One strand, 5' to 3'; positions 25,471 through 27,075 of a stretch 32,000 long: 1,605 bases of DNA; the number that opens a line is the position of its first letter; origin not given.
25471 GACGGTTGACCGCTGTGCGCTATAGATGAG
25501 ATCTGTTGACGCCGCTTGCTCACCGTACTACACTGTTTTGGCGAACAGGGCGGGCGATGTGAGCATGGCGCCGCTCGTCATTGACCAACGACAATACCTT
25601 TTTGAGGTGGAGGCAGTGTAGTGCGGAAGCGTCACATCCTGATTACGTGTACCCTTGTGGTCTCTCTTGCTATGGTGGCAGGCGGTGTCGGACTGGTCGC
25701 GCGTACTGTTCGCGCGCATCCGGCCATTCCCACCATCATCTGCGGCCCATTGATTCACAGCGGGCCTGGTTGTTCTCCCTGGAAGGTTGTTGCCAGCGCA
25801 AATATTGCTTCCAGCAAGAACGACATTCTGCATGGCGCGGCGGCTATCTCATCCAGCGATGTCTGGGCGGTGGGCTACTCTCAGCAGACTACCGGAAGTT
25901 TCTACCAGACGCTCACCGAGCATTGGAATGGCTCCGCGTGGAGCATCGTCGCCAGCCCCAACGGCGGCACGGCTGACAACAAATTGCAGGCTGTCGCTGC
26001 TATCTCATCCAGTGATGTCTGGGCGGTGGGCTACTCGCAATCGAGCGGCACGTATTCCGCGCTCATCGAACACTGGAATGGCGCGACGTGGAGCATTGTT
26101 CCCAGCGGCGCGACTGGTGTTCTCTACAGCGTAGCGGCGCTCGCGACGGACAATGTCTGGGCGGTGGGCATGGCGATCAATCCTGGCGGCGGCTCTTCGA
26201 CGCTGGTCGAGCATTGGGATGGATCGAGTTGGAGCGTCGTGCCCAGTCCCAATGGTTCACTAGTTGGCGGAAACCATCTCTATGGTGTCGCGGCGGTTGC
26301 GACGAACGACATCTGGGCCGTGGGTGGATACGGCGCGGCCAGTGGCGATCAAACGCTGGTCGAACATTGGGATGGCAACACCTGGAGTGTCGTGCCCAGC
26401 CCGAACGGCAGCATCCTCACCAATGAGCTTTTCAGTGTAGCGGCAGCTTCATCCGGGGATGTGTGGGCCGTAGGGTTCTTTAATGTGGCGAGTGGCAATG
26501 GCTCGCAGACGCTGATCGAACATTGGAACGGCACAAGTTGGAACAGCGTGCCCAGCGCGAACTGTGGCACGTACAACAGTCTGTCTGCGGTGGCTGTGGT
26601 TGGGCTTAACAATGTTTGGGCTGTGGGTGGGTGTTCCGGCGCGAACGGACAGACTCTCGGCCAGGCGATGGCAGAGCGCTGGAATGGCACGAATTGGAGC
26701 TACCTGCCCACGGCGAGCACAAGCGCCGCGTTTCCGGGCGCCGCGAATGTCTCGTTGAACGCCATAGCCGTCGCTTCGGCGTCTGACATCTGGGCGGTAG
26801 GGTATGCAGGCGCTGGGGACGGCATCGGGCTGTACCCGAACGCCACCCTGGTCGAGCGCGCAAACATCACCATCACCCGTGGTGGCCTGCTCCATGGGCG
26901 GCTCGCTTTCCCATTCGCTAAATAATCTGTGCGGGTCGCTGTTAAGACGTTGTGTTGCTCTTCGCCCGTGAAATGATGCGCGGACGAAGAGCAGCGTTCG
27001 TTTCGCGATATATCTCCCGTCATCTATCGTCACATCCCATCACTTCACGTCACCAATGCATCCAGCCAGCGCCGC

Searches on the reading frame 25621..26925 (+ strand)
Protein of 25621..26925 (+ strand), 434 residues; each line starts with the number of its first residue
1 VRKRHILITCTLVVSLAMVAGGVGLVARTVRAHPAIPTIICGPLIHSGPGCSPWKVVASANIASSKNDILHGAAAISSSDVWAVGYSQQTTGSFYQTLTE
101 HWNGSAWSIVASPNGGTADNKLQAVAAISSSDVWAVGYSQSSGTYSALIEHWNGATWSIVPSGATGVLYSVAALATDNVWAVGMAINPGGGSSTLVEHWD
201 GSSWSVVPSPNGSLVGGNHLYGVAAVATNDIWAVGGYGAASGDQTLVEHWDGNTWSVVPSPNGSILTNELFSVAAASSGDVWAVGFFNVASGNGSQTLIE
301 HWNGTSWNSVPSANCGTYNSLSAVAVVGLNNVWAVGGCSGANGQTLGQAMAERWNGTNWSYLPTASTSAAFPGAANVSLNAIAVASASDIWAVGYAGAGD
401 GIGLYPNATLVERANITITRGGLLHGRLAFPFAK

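Call 13: search_protein_families(library=pfam, proteins=[window:25621-26925:+], max_evalue=0.01)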
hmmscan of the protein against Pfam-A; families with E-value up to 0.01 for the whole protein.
window:25621-26925:+ (434 aa): 1 family
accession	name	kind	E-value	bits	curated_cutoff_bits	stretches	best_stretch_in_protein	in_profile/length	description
PF19565.4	DUF6087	-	0.00085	20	27.1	0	298-312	45-59/99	Family of unknown function (DUF6087)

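Call 14: search_protein_families(library=phrogs, proteins=[window:25621-26925:+], max_evalue=0.001)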
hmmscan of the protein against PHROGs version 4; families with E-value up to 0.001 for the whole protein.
window:25621-26925:+ (434 aa): 1 family
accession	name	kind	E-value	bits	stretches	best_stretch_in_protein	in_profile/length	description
phrog_27227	-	unknown function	7.1e-12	45.7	1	48-258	23-222/617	-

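Call 42: search_protein_families(library=phrogs, proteins=[window:25672-26925:+], max_evalue=0.01)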
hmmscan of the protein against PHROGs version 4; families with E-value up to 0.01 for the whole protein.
window:25672-26925:+ (417 aa): 1 family
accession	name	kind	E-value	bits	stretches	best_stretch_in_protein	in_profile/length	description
phrog_27227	-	unknown function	6.3e-12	45.9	2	31-241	23-222/617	-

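Call 78: search_protein_families(library=pfam, proteins=[window:25672-26925:+], max_evalue=0.05)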
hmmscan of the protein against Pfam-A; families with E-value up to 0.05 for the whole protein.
window:25672-26925:+ (417 aa): 3 families
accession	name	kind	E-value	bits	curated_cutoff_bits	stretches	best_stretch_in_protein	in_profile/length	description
PF19565.4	DUF6087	-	0.00046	20.9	27.1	0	281-295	45-59/99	Family of unknown function (DUF6087)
PF10708.14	DUF2510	-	0.0053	16.9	24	0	225-245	9-29/35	Protein of unknown function (DUF2510)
PF01344.31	Kelch_1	-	0.019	14.9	20.1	0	207-244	7-45/46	Kelch motif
